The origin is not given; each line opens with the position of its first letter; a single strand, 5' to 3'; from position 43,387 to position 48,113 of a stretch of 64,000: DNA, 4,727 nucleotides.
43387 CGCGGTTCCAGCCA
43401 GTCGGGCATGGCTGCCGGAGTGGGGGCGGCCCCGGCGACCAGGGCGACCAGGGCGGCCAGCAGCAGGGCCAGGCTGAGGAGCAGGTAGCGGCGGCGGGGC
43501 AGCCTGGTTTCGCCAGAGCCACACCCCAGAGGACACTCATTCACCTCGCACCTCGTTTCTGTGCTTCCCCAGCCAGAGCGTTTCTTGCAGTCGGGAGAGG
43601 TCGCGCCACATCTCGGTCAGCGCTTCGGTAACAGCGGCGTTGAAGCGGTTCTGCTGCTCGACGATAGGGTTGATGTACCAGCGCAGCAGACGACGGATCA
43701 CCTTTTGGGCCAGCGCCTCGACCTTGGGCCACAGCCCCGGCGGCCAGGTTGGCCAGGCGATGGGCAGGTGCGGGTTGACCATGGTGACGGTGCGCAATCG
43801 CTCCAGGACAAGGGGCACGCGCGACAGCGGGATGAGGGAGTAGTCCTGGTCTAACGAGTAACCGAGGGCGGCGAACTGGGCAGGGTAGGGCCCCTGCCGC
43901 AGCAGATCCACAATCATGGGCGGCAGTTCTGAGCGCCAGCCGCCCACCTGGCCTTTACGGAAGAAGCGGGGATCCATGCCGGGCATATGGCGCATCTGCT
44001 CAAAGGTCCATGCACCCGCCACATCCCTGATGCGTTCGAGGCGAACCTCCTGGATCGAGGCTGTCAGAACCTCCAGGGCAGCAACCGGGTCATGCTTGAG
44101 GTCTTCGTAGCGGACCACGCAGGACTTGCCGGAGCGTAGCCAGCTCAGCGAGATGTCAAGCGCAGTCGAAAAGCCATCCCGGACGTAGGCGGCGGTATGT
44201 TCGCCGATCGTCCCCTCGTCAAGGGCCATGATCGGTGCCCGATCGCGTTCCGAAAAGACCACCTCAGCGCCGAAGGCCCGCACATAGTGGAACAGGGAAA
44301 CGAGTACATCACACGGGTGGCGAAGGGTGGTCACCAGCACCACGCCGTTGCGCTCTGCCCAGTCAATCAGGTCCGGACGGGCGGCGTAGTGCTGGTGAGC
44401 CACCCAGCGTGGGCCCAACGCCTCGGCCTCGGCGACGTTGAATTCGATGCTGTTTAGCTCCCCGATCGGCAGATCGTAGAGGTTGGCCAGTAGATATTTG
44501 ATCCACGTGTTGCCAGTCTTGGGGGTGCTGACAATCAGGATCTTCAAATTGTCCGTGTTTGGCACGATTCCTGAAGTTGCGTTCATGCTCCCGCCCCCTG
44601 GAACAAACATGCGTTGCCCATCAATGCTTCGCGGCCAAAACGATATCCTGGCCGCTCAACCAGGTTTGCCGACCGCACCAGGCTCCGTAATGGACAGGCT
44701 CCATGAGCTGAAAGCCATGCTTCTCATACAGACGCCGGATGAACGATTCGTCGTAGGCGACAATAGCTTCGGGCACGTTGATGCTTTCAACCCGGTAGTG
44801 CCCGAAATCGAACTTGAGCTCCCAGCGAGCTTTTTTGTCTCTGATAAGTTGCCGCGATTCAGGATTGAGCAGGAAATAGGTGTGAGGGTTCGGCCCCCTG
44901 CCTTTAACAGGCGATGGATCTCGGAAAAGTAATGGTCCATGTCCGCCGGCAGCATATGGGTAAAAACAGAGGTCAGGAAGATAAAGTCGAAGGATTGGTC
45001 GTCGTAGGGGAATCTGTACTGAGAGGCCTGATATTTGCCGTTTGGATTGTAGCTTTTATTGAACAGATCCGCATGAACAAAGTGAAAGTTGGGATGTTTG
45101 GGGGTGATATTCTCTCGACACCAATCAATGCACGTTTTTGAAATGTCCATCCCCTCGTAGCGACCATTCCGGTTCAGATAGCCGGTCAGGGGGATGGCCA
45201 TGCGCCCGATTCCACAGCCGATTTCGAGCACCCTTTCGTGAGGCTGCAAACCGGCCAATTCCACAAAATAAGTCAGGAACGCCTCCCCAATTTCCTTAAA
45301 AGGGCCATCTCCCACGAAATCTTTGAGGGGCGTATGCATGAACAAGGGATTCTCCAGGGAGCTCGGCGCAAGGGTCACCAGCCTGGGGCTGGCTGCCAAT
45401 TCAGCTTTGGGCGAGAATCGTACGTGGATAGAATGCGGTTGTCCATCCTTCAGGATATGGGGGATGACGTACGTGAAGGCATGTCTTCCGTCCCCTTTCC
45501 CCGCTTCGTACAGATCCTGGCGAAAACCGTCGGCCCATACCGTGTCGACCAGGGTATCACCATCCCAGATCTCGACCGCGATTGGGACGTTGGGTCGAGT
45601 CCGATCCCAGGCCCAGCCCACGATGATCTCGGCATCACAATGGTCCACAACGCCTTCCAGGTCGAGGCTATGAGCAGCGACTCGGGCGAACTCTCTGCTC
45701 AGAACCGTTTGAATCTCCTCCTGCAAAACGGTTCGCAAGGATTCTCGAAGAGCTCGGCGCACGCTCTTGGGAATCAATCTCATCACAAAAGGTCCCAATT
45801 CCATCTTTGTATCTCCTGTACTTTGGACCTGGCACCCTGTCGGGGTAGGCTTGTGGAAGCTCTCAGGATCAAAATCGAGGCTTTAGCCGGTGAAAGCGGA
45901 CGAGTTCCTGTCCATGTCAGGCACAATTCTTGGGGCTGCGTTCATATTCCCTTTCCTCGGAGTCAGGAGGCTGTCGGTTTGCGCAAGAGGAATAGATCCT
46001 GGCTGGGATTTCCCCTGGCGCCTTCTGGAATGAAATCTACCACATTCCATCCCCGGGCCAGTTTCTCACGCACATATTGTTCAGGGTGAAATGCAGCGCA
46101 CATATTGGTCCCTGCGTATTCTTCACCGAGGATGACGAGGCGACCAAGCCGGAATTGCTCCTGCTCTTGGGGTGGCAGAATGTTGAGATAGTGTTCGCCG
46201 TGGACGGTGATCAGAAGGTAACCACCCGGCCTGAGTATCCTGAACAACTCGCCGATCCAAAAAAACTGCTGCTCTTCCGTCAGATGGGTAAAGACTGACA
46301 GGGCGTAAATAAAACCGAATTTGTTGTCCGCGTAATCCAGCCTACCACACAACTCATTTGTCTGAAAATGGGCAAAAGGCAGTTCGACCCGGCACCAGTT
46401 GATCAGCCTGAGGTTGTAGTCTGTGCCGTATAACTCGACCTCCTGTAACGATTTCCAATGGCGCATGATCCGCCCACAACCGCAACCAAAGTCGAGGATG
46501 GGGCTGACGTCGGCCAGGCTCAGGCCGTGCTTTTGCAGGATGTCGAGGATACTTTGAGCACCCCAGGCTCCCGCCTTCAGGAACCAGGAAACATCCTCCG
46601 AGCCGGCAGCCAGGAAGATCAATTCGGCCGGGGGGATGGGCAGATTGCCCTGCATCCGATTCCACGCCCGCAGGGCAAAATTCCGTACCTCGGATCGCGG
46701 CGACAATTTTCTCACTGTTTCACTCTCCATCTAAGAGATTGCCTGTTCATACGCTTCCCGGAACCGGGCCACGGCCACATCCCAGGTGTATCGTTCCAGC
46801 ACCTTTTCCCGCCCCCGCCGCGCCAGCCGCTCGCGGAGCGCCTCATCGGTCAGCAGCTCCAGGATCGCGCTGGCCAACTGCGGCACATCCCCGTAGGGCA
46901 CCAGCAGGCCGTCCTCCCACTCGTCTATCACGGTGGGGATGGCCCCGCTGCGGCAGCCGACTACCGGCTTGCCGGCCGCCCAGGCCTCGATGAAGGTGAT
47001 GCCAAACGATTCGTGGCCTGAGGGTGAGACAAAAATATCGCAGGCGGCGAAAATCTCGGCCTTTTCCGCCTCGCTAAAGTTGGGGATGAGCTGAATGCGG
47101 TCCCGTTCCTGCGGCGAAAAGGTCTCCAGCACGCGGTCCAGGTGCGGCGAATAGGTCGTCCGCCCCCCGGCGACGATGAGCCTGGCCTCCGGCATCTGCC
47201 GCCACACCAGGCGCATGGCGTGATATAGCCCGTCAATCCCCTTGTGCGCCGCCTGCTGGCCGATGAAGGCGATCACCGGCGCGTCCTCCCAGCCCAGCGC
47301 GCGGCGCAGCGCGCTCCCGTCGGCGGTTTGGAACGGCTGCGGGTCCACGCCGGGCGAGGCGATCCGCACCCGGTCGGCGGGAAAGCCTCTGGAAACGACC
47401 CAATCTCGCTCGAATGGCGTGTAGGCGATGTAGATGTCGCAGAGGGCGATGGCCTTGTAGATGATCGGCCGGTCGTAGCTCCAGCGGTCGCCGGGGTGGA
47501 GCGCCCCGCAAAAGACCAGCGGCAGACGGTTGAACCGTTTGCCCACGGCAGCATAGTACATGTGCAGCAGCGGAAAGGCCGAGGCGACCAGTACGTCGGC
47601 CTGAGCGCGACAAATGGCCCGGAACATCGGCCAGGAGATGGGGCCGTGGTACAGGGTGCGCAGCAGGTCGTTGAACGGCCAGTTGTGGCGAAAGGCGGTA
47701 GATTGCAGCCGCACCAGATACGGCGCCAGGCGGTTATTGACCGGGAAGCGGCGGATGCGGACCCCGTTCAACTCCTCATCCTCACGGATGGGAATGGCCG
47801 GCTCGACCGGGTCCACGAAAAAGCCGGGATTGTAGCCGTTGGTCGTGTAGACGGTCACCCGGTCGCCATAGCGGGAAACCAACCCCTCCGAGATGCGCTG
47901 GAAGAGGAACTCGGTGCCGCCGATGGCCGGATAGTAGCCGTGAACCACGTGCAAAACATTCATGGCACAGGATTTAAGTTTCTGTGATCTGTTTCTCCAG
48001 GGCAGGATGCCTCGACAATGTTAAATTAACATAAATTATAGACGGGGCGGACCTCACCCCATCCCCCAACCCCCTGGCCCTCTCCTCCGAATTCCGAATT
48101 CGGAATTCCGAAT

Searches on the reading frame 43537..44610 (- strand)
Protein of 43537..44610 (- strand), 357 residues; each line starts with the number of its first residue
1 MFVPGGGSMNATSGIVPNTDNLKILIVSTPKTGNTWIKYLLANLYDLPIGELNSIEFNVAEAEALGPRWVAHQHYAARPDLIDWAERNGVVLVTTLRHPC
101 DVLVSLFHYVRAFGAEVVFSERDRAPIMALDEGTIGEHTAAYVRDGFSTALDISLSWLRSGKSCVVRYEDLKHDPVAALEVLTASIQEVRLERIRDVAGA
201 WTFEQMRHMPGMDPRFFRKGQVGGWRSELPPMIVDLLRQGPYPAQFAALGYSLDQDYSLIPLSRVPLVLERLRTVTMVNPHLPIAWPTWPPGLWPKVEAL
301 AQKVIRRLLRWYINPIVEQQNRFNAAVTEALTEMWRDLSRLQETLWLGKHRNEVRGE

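Call 18: search_protein_families(library=pfam, proteins=[window:43537-44610:-], max_evalue=0.001)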
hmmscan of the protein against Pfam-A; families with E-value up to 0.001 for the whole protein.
window:43537-44610:- (357 aa): 2 families
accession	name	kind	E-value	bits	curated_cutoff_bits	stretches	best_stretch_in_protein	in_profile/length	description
PF00685.33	Sulfotransfer_1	-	8.3e-12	45.5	22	1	23-235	3-241/255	Sulfotransferase domain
PF13469.12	Sulfotransfer_3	-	0.00048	20.9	27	0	93-183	128-207/216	Sulfotransferase family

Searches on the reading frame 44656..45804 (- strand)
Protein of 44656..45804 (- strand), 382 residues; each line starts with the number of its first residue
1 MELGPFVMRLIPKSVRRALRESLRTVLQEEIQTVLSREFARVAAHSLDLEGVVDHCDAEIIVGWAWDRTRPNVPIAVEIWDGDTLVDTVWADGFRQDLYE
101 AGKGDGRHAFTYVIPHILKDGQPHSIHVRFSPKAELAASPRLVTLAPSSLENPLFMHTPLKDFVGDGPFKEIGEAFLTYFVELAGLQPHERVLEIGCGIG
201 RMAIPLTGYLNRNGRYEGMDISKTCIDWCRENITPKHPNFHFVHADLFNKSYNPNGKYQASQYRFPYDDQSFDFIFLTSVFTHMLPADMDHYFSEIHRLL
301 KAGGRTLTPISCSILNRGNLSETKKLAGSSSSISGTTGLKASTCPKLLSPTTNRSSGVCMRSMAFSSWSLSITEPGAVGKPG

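Call 18: search_protein_families(library=pfam, proteins=[window:44656-45804:-], max_evalue=0.001)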
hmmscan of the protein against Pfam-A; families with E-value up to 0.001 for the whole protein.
window:44656-45804:- (382 aa): 9 families
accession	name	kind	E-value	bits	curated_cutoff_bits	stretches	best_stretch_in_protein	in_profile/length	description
PF13649.12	Methyltransf_25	-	1.2e-17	64.9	27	1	192-304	1-97/97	Methyltransferase domain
PF08241.18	Methyltransf_11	-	5.3e-16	59.5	21.2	1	193-306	1-93/95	Methyltransferase domain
PF13847.12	Methyltransf_31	-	1e-12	48.4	27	1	188-307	3-108/145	Methyltransferase domain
PF08242.18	Methyltransf_12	-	1.8e-12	48.3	30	1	193-305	1-97/98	Methyltransferase domain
PF13489.12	Methyltransf_23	-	6.9e-11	42.6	27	1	183-305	16-113/164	Methyltransferase domain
PF01135.25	PCMT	-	6.1e-05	23.3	20.3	1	178-246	63-132/210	Protein-L-isoaspartate(D-aspartate) O-methyltransferase (PCMT)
PF01209.24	Ubie_methyltran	-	0.00014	21.8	20.1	1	183-306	42-149/233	ubiE/COQ5 methyltransferase family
PF02353.26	CMAS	-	0.00016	21.5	27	0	180-308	54-164/273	Mycolic acid cyclopropane synthetase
PF05175.20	MTS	-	0.00022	21.3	23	1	188-250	31-93/170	Methyltransferase small domain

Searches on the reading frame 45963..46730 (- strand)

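Call 18: search_protein_families(library=pfam, proteins=[window:45963-46730:-], max_evalue=0.001)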
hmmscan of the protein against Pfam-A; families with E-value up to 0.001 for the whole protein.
window:45963-46730:- (255 aa): 6 families
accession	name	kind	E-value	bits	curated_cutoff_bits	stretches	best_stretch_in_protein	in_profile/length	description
PF08241.18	Methyltransf_11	-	4.6e-12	46.9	21.2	1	79-174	1-95/95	Methyltransferase domain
PF13649.12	Methyltransf_25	-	2.2e-11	44.8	27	1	78-170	1-97/97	Methyltransferase domain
PF08242.18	Methyltransf_12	-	1e-08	36.2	30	1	79-172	1-98/98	Methyltransferase domain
PF13489.12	Methyltransf_23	-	1.1e-08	35.4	27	1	61-188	9-124/164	Methyltransferase domain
PF13847.12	Methyltransf_31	-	5.1e-06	26.7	27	1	77-178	6-113/145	Methyltransferase domain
PF02353.26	CMAS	-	0.00018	21.3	27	1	70-175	58-165/273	Mycolic acid cyclopropane synthetase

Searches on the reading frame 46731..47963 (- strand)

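Call 18: search_protein_families(library=pfam, proteins=[window:46731-47963:-], max_evalue=0.001)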
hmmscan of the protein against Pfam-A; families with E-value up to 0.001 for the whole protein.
window:46731-47963:- (410 aa): 6 families
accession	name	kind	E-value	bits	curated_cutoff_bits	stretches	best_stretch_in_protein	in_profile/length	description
PF00534.26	Glycos_transf_1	-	1e-30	107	26.4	1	220-386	6-171/172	Glycosyl transferases group 1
PF13692.12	Glyco_trans_1_4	-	1.3e-27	97.2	27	1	229-373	2-142/142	Glycosyl transferases group 1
PF20706.3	GT4-conflict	-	1.8e-10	40.8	26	1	225-400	194-384/385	Family 4 Glycosyltransferase in conflict systems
PF13439.12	Glyco_transf_4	-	1e-09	39.1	28.5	1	14-209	1-169/170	Glycosyltransferase Family 4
PF13524.12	Glyco_trans_1_2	-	1.4e-09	38.5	25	1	255-400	10-141/144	Glycosyl transferase-like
PF13579.12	Glyco_trans_4_4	-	6.8e-08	33.5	29.7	1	15-205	1-158/158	Glycosyl transferase 4-like domain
